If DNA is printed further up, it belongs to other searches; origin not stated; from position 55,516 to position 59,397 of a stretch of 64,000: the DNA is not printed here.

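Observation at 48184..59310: Tandem array of three ~1,190-aa paralogous secreted dockerin proteins with no recognisable catalytic module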

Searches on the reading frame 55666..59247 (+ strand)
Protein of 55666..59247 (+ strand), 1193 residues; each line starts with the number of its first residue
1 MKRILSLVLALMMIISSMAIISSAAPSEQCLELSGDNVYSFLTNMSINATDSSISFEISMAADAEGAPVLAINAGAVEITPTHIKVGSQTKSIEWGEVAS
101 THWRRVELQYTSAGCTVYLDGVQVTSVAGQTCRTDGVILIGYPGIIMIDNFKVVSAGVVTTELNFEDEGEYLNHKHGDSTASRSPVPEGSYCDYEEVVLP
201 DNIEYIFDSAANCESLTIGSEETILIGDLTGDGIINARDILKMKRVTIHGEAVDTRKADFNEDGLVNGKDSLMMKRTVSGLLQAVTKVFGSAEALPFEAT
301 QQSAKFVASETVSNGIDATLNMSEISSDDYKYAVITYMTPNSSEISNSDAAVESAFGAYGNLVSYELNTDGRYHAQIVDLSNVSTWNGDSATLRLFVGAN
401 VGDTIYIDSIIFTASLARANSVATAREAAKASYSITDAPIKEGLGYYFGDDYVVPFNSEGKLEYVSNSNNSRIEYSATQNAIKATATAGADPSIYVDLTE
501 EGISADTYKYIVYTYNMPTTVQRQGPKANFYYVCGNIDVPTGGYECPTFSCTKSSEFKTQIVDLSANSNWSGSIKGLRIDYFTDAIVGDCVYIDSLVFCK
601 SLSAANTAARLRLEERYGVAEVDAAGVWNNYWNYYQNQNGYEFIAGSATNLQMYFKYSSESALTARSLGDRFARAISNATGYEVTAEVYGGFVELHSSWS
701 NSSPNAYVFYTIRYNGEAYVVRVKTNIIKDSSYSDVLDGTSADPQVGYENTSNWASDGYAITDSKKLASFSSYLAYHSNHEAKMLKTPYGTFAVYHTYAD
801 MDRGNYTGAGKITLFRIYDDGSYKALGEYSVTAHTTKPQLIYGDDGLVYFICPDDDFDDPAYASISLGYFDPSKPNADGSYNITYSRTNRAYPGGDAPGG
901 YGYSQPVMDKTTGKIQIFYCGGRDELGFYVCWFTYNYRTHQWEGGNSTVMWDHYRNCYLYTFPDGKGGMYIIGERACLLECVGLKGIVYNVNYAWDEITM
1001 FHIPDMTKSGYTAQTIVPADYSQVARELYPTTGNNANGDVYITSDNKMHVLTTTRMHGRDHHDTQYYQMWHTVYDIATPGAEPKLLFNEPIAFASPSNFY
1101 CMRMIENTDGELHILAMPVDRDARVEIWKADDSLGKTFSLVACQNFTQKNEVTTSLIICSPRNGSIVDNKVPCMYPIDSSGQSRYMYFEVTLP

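Call 3: search_protein_families(library=pfam, proteins=[window:55666-59247:+], max_evalue=1)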
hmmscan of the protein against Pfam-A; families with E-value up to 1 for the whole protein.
window:55666-59247:+ (1193 aa): 2 families
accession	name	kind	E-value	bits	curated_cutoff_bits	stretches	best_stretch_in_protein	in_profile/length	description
PF00404.24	Dockerin_1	-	1.7e-08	34.9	22.9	1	227-278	2-56/57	Dockerin type I domain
PF06445.20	GyrI-like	-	0.2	12.3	26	1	259-343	21-104/155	GyrI-like small molecule binding domain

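Call 4: search_protein_families(library=ncbifam, proteins=[window:55666-59247:+], max_evalue=1)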
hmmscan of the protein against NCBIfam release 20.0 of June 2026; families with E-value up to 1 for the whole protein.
window:55666-59247:+ (1193 aa): 0 families
